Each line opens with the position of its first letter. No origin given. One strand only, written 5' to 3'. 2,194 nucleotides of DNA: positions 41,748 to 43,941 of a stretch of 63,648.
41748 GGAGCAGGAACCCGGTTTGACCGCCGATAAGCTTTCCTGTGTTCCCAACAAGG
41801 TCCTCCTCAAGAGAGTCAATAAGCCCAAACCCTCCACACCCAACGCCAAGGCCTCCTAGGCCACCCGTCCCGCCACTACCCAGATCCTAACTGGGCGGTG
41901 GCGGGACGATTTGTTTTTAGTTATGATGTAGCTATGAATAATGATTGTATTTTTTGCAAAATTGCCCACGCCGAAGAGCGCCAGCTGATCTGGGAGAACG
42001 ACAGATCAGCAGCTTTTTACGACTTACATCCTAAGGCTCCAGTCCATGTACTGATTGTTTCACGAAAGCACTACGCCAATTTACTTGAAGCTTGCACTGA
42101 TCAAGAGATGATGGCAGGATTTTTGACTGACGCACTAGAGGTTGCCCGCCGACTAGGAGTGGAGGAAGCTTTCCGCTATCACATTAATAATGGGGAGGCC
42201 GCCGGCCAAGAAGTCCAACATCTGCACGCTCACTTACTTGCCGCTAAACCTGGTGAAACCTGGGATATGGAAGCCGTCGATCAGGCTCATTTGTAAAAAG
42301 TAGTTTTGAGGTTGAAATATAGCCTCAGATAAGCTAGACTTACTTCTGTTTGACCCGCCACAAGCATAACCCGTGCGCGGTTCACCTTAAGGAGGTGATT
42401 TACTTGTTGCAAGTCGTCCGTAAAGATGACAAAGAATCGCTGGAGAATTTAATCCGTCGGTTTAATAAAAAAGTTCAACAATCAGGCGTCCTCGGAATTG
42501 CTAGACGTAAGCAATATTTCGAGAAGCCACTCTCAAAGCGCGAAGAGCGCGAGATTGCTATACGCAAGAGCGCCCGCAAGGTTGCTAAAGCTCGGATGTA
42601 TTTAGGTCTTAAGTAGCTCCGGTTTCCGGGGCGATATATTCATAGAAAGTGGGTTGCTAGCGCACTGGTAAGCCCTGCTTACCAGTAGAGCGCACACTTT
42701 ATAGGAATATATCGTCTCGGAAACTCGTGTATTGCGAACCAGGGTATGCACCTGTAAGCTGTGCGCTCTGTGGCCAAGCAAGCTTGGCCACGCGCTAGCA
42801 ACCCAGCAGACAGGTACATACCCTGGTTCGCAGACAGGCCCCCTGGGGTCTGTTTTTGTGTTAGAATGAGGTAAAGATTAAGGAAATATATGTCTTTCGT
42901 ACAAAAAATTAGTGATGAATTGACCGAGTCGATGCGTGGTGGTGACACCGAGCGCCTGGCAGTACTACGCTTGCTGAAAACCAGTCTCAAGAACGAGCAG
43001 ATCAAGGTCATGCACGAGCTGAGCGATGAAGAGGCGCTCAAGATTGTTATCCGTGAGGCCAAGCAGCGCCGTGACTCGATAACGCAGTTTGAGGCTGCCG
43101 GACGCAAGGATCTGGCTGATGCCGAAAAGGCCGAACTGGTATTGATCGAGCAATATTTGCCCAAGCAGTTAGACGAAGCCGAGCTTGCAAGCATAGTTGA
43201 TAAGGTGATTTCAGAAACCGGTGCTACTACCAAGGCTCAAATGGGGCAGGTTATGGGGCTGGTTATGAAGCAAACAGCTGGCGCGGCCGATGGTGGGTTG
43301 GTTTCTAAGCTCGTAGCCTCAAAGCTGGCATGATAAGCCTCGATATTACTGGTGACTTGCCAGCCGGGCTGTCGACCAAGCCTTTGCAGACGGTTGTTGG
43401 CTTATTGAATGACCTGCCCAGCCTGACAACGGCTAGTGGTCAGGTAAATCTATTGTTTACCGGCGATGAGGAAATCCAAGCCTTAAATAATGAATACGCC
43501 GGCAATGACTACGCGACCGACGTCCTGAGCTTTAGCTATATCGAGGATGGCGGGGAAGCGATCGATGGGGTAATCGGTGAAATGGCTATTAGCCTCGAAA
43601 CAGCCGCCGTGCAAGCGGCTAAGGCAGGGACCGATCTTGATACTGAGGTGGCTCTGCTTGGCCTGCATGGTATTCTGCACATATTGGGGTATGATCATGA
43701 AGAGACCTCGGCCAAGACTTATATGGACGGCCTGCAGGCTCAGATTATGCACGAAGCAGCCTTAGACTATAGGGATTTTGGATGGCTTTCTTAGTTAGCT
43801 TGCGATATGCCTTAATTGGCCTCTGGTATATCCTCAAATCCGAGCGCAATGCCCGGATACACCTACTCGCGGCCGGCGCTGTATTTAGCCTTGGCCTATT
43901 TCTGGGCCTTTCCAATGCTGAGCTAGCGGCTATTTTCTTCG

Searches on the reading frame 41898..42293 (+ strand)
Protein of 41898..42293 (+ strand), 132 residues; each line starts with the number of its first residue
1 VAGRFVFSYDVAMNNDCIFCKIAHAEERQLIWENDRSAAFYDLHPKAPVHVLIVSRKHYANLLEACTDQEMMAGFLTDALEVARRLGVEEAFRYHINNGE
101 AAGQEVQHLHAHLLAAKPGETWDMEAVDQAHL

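Call 15: search_protein_families(library=pfam, proteins=[window:41898-42293:+])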
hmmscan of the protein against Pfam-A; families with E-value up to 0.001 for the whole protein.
window:41898-42293:+ (132 aa): 2 families
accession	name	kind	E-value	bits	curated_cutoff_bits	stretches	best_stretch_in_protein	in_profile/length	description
PF01230.28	HIT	-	6.3e-20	72.1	21.5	1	27-117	5-96/98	HIT domain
PF11969.13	DcpS_C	-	2.5e-13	50.9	24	1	17-117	2-103/114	Scavenger mRNA decapping enzyme C-term binding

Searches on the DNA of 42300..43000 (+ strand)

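Call 5: search_rna_families(source=window, start=42300, end=43000, threshold=evalue, max_evalue=10)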
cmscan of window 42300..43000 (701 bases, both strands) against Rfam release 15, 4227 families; matches with E-value up to 10: 2.
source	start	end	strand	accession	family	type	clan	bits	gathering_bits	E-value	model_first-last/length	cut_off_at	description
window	42728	42836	-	RF03293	mir-4672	Gene; miRNA;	-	16.5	98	3.7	1-81/81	no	mir-4672 microRNA precursor family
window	42812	42857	+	RF02399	NsiR1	Gene; sRNA;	-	15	39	3.8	1-60/60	no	Nitrogen stress-induced RNA 1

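Call 73: search_dna_similar(query=window:42617-42860:+, collection=phages, mode=distant, max_evalue=0.01)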
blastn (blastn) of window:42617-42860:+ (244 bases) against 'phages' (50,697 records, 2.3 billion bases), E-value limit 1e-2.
No match.

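Call 74: search_dna_similar(query=window:42617-42860:+, collection=plasmids, mode=distant, max_evalue=0.01)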
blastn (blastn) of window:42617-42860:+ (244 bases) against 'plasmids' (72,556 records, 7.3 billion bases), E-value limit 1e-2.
No match.

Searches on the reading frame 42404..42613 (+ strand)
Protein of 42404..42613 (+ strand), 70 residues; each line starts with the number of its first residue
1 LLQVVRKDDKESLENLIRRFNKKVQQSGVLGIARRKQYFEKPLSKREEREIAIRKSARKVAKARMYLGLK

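Call 15: search_protein_families(library=pfam, proteins=[window:42404-42613:+])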
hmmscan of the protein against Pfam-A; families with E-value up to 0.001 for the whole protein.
window:42404-42613:+ (70 aa): 1 family
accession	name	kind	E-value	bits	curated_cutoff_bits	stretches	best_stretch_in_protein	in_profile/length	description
PF01165.25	Ribosomal_S21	-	9.1e-11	41.7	27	1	6-55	3-52/55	Ribosomal protein S21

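Call 17: find_encoding_contigs(protein=window:42404-42613:+, flank=3000, max_places=10)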
Protein window:42404-42613:+ (70 aa): no gene with exactly this product is on record in the collection.

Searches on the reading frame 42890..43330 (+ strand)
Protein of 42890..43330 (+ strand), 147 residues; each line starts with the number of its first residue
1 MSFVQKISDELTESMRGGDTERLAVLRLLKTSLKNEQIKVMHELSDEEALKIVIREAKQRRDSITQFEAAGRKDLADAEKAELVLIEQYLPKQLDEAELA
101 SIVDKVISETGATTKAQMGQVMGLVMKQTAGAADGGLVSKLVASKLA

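Call 15: search_protein_families(library=pfam, proteins=[window:42890-43330:+])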
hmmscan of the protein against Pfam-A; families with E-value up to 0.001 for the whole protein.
window:42890-43330:+ (147 aa): 2 families
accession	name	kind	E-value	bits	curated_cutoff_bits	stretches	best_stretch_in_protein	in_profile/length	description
PF09424.15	YqeY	-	7.8e-49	165.9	27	1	5-146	2-143/143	Yqey-like protein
PF02637.23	GatB_Yqey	-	1.7e-06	28.4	27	1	29-146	24-148/148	GatB domain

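Call 18: find_encoding_contigs(protein=window:42890-43330:+, flank=3000, max_places=10)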
Protein window:42890-43330:+ (147 aa): 1 contig read that carries it; 1 place shown.
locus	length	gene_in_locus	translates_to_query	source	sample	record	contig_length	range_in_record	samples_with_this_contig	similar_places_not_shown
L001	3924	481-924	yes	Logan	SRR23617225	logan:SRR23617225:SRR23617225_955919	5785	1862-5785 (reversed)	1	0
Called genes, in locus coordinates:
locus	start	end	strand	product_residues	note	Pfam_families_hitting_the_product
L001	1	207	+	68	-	?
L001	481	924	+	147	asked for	PF09424:YqeY, PF02637:GatB_Yqey (weak)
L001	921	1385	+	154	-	PF02130:YbeY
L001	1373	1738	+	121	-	PF01219:DAGK_prokar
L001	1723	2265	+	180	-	PF13238:AAA_18 (faint), PF13671:AAA_33, PF00406:ADK, PF13207:AAA_17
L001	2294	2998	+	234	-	PF00557:Peptidase_M24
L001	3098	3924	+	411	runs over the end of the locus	PF11104:PilM_2 (faint), PF02491:SHS2_FTSA, PF06723:MreB_Mbl, PF06277:EutA (weak), PF14450:FtsA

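Call 20: find_homologous_proteins(query=window:42890-43330:+, max_evalue=1e-10)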
Query window:42890-43330:+ (147 aa): 396 proteins with E <= 1e-10 among 467 candidates; the best 120 are listed.
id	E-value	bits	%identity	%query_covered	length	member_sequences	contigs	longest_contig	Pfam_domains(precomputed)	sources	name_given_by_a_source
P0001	8.8e-81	286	100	100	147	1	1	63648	PF09424.16,PF02637.24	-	-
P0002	3.2e-68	246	86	99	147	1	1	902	PF09424.16,PF02637.24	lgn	-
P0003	7.6e-54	199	68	99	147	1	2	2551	PF09424.16,PF02637.24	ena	-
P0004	9.7e-53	196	67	99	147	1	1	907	PF09424.16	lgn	-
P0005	4.3e-52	194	64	99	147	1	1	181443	PF09424.16,PF02637.24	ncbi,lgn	-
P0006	2.6e-50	188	63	100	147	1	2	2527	PF09424.16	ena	-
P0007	5.6e-47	177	63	100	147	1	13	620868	PF09424.16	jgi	jgi:uncharacterized protein YqeY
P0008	7.7e-47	177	62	99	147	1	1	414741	PF09424.16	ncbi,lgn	-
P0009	8.1e-47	177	62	99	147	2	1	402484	PF09424.16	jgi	jgi:uncharacterized protein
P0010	9.9e-47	176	62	99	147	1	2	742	PF09424.16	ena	-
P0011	3.0e-46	175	62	100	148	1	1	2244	PF09424.16,PF02637.24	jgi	jgi:uncharacterized protein YqeY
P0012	2.8e-45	172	61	100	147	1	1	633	PF09424.16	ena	-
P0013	1.1e-44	170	60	99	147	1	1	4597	PF09424.16,PF02637.24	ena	-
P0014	3.3e-44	168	60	99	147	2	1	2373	PF09424.16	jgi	jgi:uncharacterized protein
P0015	1.7e-43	166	60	100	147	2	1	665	PF09424.16,PF02637.24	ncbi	-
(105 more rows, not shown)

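Call 21: find_encoding_contigs(protein=P0002, flank=3000, max_places=4)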
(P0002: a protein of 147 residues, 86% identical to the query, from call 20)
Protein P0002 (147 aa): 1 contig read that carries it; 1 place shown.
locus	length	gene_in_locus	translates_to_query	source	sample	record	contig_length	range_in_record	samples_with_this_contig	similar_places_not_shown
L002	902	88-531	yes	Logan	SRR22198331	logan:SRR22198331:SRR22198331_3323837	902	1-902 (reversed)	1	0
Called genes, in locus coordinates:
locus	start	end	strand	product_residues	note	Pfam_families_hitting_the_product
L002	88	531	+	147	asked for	PF09424:YqeY, PF02637:GatB_Yqey (weak)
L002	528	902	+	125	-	?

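Call 22: find_encoding_contigs(protein=P0003, flank=3000, max_places=4)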
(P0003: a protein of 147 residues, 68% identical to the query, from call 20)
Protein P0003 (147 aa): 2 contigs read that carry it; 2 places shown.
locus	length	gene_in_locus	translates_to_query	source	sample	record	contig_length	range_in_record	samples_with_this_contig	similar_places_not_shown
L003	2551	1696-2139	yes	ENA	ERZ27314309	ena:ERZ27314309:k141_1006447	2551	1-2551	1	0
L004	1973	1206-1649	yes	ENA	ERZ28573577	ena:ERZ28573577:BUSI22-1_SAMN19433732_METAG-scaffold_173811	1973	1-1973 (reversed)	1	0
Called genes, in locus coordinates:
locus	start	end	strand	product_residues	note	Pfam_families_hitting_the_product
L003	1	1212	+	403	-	?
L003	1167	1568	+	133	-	PF01165:Ribosomal_S21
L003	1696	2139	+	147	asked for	PF09424:YqeY, PF02637:GatB_Yqey (weak)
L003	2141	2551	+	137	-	?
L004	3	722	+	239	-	?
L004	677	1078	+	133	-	PF01165:Ribosomal_S21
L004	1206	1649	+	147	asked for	PF09424:YqeY, PF02637:GatB_Yqey (weak)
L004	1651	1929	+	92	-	PF02130:YbeY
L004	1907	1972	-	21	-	?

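Call 23: find_encoding_contigs(protein=P0005, flank=3000, max_places=4)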
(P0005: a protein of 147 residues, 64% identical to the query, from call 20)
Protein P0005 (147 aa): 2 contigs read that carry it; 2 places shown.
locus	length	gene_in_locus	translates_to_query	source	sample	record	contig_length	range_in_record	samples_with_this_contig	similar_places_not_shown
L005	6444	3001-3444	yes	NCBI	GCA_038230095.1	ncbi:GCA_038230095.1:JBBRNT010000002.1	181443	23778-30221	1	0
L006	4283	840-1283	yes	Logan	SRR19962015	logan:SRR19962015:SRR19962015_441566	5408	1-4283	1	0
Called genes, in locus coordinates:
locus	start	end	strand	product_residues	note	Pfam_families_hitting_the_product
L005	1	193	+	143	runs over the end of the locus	PF00583:Acetyltransf_1, PF13673:Acetyltransf_10, PF13508:Acetyltransf_7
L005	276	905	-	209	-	PF13406:SLT_2, PF01464:SLT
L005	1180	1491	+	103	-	-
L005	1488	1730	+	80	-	-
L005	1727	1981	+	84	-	-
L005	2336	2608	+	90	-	PF01230:HIT, PF11969:DcpS_C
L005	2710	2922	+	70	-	PF01165:Ribosomal_S21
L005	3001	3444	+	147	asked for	PF09424:YqeY, PF02637:GatB_Yqey (weak)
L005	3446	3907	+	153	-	PF02130:YbeY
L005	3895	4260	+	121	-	PF01219:DAGK_prokar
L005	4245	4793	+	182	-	PF13238:AAA_18, PF13671:AAA_33, PF00406:ADK, PF13207:AAA_17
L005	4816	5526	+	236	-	PF00557:Peptidase_M24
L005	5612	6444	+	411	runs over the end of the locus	PF11104:PilM_2 (faint), PF14450:FtsA (weak), PF02491:SHS2_FTSA, PF06723:MreB_Mbl, PF06277:EutA (weak), PF14450:FtsA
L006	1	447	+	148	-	?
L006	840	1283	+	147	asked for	PF09424:YqeY, PF02637:GatB_Yqey (weak)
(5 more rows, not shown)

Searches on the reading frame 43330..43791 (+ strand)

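Call 15: search_protein_families(library=pfam, proteins=[window:43330-43791:+])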
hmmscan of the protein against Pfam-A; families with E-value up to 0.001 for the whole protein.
window:43330-43791:+ (154 aa): 1 family
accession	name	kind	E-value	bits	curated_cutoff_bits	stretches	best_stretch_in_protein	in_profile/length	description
PF02130.23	YbeY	-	8.6e-31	106.9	25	1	35-142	26-128/129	Endoribonuclease YbeY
